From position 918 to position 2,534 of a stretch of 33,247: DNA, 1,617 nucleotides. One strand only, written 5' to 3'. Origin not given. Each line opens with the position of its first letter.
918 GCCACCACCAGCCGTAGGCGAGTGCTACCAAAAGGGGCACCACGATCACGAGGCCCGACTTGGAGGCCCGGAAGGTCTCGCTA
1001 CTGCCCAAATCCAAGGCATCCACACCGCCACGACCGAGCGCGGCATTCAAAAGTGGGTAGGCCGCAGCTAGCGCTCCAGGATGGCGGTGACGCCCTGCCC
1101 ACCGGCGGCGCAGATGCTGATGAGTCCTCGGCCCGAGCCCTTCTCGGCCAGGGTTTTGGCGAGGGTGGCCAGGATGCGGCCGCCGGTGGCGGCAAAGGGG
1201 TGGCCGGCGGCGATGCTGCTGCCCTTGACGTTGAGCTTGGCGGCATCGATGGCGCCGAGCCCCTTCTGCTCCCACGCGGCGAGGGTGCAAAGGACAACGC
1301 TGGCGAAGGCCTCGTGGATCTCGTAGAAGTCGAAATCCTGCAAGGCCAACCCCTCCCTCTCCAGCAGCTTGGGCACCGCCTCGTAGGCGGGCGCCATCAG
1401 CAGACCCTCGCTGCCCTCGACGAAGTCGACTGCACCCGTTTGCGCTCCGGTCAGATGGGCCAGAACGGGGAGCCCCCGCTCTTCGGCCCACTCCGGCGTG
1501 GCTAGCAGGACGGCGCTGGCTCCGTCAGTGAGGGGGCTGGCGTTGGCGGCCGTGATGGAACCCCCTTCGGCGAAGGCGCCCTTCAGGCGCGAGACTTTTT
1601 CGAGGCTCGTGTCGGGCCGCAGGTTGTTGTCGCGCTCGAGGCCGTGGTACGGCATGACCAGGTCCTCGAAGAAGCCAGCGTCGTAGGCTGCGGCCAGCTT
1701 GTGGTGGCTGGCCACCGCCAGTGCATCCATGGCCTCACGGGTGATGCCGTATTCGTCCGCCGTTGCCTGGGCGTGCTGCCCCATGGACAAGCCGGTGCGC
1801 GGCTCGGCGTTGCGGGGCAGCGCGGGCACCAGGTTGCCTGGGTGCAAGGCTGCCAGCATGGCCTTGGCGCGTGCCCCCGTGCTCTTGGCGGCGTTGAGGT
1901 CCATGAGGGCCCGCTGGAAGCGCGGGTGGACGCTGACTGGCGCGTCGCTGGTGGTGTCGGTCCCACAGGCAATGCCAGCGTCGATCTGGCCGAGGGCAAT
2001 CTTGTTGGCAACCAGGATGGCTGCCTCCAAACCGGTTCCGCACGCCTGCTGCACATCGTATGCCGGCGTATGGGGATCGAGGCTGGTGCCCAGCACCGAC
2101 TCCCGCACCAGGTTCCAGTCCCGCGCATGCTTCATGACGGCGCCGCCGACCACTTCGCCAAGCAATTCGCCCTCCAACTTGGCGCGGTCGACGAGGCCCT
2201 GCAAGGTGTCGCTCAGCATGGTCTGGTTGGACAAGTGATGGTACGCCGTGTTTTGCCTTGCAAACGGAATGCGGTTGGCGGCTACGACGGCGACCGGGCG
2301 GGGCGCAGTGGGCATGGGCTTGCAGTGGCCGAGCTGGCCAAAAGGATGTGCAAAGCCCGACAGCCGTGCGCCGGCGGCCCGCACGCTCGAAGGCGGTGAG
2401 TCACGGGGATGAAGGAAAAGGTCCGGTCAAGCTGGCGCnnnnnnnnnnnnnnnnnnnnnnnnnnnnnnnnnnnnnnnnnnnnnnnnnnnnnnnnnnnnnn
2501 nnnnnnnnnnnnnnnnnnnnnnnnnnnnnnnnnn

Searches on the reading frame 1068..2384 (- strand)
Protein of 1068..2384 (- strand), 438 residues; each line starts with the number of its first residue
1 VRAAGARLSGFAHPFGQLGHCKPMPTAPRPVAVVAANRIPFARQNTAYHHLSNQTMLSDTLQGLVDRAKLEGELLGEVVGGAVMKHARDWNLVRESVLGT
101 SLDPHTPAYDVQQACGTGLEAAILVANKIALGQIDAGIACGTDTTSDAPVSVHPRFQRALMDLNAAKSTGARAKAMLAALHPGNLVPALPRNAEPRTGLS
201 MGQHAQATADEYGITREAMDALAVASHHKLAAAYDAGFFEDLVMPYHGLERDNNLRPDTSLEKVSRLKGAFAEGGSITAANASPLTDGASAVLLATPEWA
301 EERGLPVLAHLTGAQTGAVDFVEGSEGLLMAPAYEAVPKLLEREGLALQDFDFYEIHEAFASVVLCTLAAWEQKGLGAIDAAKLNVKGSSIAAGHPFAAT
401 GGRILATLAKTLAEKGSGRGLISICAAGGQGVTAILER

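Call 58: search_protein_families(library=pfam, proteins=[window:1068-2384:-], max_evalue=0.01)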
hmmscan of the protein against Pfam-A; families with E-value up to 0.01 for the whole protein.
window:1068-2384:- (438 aa): 3 families
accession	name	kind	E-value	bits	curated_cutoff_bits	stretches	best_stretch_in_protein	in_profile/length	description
PF00108.29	Thiolase_N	-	1.4e-48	166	26.4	1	31-296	1-258/260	Thiolase, N-terminal domain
PF02803.24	Thiolase_C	-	1.1e-28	99.8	27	1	308-438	4-123/123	Thiolase, C-terminal domain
PF00109.32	ketoacyl-synt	-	0.0038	17.3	20.8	1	101-152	160-211/252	Beta-ketoacyl synthase, N-terminal domain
